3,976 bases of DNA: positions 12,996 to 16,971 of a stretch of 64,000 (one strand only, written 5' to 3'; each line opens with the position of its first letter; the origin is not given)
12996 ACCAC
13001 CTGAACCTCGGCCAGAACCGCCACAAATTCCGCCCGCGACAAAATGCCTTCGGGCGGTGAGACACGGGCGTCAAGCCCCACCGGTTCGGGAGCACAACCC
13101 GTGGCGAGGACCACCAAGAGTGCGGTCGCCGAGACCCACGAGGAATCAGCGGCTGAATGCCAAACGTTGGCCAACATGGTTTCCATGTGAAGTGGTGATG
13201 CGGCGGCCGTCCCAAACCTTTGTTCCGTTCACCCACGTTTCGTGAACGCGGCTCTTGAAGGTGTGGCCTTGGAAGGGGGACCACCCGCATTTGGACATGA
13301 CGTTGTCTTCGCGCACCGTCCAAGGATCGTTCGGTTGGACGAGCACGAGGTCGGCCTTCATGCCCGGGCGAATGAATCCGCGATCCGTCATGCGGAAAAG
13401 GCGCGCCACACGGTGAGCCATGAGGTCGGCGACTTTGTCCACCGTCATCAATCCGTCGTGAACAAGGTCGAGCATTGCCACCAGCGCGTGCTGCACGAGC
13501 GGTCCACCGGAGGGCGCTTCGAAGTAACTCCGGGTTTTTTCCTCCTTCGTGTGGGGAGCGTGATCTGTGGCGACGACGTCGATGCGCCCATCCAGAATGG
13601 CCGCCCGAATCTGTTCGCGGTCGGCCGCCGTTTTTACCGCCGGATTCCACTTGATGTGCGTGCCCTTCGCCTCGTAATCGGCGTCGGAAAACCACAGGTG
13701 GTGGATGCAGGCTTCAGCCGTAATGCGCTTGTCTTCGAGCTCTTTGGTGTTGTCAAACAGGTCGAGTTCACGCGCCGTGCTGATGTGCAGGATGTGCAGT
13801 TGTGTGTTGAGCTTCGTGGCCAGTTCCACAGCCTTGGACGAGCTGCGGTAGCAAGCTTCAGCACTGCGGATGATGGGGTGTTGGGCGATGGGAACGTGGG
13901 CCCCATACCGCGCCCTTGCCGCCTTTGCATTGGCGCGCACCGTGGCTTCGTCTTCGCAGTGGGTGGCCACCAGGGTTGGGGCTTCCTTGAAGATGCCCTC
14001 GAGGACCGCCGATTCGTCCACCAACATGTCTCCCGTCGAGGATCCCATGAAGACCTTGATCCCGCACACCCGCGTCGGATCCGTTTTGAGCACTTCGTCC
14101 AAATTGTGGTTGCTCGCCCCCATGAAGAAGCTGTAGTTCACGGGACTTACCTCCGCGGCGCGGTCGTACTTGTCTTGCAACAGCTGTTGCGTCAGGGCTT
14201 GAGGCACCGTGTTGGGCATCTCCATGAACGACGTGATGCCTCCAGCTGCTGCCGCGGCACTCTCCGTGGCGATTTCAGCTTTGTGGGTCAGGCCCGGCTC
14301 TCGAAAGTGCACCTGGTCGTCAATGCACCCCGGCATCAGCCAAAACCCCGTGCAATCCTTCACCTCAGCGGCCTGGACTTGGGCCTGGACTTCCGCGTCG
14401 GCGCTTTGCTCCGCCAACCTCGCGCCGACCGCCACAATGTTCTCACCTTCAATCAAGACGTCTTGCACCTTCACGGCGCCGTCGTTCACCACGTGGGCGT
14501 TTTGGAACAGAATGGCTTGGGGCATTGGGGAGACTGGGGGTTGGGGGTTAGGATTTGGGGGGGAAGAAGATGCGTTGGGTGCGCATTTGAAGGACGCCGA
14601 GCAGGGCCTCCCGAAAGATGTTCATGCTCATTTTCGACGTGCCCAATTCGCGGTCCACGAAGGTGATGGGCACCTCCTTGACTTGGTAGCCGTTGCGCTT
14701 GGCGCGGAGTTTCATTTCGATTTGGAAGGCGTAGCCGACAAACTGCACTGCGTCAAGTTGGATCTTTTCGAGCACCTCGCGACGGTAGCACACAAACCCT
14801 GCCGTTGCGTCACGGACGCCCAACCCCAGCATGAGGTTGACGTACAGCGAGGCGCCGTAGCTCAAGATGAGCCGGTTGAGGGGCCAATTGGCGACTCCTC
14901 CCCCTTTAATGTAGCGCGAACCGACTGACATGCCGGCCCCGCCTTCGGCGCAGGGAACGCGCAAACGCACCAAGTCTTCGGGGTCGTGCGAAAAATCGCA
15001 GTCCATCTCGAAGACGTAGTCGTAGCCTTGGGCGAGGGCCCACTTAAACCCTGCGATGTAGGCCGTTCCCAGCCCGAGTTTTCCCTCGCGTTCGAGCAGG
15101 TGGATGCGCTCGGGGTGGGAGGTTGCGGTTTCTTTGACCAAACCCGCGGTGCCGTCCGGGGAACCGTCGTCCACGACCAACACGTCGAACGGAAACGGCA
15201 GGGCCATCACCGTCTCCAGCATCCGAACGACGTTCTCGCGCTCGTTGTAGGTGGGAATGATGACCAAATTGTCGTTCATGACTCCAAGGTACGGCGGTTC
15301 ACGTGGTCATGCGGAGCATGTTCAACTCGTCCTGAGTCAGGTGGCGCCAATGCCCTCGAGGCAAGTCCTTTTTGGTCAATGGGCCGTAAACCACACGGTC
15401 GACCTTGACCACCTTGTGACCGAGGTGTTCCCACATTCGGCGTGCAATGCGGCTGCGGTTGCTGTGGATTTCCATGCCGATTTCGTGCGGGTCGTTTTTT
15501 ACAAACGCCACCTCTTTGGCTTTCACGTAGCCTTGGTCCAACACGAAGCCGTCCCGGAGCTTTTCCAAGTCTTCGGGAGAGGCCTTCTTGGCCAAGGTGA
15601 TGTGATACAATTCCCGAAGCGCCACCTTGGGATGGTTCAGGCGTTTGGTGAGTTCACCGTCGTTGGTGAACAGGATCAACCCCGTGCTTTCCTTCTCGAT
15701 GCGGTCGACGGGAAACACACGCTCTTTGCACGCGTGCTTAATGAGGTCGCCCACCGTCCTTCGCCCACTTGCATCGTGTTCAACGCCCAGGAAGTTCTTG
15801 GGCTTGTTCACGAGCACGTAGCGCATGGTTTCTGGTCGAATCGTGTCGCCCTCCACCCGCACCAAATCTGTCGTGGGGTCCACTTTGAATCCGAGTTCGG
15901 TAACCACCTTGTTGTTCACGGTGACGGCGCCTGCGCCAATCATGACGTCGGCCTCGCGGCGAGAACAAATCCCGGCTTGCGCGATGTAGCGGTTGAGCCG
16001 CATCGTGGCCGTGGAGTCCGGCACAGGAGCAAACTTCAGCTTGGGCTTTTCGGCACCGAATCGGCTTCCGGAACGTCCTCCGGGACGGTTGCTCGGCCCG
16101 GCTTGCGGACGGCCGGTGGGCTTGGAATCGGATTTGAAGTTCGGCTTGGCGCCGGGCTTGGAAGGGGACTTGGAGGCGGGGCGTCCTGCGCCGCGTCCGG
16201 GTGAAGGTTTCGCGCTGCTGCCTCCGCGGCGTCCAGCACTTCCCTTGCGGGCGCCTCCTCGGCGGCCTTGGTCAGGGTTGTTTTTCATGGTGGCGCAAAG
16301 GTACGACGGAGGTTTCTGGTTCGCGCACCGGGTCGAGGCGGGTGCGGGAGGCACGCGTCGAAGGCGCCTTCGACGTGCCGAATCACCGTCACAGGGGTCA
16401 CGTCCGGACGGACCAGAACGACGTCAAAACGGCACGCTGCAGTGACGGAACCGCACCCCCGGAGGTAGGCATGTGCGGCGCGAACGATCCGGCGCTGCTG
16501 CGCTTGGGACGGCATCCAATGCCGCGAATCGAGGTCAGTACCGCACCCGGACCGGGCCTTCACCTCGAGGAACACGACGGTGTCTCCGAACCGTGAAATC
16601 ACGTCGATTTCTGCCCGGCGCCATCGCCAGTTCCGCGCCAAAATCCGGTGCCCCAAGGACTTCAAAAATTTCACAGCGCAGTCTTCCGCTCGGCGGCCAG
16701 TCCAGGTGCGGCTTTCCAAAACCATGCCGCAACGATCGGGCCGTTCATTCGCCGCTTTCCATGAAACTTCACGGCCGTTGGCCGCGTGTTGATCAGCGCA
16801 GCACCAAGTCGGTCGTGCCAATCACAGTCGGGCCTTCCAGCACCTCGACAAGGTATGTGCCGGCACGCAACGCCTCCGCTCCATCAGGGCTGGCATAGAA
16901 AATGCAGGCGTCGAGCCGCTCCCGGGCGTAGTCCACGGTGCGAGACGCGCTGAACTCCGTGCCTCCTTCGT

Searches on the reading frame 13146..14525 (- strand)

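Call 17: search_protein_families(library=pfam, proteins=[window:13146-14525:-], max_evalue=0.001)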
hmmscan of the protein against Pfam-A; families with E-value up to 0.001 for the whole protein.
window:13146-14525:- (459 aa): 1 family
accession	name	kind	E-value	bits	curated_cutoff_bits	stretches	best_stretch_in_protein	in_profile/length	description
PF01979.26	Amidohydro_1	-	4.6e-12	46.3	25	1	63-436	2-344/345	Amidohydrolase family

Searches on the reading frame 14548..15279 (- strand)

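Call 17: search_protein_families(library=pfam, proteins=[window:14548-15279:-], max_evalue=0.001)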
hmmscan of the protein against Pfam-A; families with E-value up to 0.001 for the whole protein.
window:14548-15279:- (243 aa): 2 families
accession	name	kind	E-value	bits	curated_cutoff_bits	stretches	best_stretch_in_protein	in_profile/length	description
PF00535.33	Glycos_transf_2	-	5.8e-29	101.6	23.3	1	6-173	2-167/168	Glycosyl transferase family 2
PF13641.12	Glyco_tranf_2_3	-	2.1e-07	31.7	27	1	5-70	4-71/230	Glycosyltransferase like family 2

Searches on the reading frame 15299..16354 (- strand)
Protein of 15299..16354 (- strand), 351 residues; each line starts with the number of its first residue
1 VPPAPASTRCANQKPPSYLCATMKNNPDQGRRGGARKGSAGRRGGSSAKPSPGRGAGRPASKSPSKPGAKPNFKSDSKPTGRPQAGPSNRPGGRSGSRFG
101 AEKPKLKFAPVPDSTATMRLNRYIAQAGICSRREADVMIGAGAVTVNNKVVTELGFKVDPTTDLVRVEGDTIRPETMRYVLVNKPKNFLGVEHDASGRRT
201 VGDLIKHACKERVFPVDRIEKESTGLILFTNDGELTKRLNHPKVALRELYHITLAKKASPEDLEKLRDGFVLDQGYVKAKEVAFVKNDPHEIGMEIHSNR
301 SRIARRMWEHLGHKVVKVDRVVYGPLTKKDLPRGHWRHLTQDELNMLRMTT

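Call 17: search_protein_families(library=pfam, proteins=[window:15299-16354:-], max_evalue=0.001)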
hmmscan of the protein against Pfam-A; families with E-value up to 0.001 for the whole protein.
window:15299-16354:- (351 aa): 2 families
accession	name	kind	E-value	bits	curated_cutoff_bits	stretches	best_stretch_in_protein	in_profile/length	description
PF01479.30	S4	-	1.4e-11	44.4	22.8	1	118-161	1-45/48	S4 domain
PF00849.27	PseudoU_synth_2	-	2.3e-11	44.6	26.8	1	179-307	2-149/152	RNA pseudouridylate synthase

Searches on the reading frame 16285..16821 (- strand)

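Call 17: search_protein_families(library=pfam, proteins=[window:16285-16821:-], max_evalue=0.001)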
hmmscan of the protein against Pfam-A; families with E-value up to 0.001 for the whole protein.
window:16285-16821:- (178 aa): 2 families
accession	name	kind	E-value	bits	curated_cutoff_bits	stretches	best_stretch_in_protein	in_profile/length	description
PF02021.23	UPF0102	-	2.5e-21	76.3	23.6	1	45-137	1-80/80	Uncharacterised protein family UPF0102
PF08378.17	NERD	-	4.5e-05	24.4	22.1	1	42-106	2-73/111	Nuclease-related domain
